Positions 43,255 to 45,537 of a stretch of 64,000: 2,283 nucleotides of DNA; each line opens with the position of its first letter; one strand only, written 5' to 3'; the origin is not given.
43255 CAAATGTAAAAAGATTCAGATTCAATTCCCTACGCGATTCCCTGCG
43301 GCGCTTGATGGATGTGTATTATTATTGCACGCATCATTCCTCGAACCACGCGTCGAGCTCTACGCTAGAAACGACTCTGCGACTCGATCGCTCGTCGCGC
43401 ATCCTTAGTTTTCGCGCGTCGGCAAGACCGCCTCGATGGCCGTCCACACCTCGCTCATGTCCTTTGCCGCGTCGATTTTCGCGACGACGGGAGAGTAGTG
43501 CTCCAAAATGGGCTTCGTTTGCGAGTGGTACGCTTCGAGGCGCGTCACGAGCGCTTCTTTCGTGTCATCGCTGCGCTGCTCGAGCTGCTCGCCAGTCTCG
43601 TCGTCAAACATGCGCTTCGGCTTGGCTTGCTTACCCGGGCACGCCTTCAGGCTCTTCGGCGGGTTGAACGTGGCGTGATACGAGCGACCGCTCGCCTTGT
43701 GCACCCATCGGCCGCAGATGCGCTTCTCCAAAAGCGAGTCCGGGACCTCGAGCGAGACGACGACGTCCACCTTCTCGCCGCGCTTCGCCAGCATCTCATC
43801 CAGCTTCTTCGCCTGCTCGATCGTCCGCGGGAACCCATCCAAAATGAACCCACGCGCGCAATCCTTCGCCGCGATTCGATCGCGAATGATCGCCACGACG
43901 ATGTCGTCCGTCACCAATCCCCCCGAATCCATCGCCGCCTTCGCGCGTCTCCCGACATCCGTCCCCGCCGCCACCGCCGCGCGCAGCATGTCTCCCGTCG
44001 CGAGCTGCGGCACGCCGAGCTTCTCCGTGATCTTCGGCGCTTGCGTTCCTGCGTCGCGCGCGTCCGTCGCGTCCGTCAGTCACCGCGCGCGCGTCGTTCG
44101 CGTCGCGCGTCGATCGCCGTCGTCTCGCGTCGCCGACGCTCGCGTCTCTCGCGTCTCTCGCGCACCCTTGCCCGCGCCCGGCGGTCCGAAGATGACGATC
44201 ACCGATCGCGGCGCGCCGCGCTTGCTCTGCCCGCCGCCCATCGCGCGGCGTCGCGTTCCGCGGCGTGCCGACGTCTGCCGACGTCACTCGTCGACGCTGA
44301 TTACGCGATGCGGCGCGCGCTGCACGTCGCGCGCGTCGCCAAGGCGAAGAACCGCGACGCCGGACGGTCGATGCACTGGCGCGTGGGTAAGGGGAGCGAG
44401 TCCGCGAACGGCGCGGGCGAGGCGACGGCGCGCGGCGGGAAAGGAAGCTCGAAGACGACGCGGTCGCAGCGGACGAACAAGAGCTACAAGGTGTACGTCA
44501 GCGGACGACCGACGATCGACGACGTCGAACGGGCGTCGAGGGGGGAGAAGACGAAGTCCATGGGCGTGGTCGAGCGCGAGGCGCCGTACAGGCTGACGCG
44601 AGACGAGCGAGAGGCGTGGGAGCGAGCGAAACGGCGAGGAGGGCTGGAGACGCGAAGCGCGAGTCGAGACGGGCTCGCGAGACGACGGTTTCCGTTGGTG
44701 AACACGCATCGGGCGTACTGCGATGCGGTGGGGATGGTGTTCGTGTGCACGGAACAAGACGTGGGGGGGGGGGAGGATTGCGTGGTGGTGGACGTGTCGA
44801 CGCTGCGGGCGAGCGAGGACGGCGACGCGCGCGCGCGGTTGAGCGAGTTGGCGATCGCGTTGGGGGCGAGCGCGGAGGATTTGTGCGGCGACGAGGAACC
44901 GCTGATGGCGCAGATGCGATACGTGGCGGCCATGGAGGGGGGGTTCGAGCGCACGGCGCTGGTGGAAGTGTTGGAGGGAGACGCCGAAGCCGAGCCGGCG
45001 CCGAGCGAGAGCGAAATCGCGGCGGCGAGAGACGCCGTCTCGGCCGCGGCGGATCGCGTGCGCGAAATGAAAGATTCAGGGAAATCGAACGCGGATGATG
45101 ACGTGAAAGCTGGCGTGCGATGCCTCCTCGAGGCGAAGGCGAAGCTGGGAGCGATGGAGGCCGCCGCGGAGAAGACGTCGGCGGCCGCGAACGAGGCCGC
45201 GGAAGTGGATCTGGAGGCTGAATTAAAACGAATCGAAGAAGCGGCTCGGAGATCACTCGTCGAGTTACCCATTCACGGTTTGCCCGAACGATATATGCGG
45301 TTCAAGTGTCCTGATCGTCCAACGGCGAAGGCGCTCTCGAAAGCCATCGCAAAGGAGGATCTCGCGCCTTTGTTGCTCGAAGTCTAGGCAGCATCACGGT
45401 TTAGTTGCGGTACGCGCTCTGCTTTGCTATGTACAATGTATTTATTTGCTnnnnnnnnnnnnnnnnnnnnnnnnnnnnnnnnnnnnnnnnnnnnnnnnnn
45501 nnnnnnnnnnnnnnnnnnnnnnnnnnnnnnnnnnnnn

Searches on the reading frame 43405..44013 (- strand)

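Call 9: search_protein_families(library=pfam, proteins=[window:43405-44013:-], max_evalue=0.001)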
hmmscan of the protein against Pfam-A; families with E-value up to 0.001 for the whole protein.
window:43405-44013:- (202 aa): 3 families
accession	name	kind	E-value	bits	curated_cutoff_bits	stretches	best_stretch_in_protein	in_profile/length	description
PF00406.28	ADK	-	8.6e-45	153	26.8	1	2-174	23-147/151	Adenylate kinase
PF13207.12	AAA_17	-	1.5e-14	54.8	27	1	3-111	23-128/136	AAA domain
PF05191.20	ADK_lid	-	1.1e-10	41.7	26.6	1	102-149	1-36/36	Adenylate kinase, active site lid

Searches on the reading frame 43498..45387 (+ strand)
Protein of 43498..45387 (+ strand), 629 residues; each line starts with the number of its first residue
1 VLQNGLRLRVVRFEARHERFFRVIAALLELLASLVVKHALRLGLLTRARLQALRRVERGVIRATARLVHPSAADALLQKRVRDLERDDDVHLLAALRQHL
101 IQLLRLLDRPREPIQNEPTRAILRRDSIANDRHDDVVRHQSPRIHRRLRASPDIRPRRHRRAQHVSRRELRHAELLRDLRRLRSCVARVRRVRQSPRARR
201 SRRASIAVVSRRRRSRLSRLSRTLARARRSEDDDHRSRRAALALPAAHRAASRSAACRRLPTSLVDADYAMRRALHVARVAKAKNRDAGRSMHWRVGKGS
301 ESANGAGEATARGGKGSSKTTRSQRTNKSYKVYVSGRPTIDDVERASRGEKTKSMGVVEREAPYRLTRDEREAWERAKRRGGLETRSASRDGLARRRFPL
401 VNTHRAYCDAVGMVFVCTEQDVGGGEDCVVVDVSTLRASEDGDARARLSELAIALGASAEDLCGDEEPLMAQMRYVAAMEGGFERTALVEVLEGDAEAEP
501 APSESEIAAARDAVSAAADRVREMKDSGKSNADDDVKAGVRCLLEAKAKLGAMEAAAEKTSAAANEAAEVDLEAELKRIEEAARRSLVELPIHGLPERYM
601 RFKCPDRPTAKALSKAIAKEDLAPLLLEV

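Call 8: search_protein_families(library=pfam, proteins=[window:43498-45387:+], max_evalue=0.001)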
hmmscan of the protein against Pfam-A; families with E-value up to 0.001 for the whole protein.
window:43498-45387:+ (629 aa): 1 family
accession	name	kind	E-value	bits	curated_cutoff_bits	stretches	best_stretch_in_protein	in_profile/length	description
PF00458.25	WHEP-TRS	-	0.00073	19.9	32.5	0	512-561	3-50/53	WHEP-TRS domain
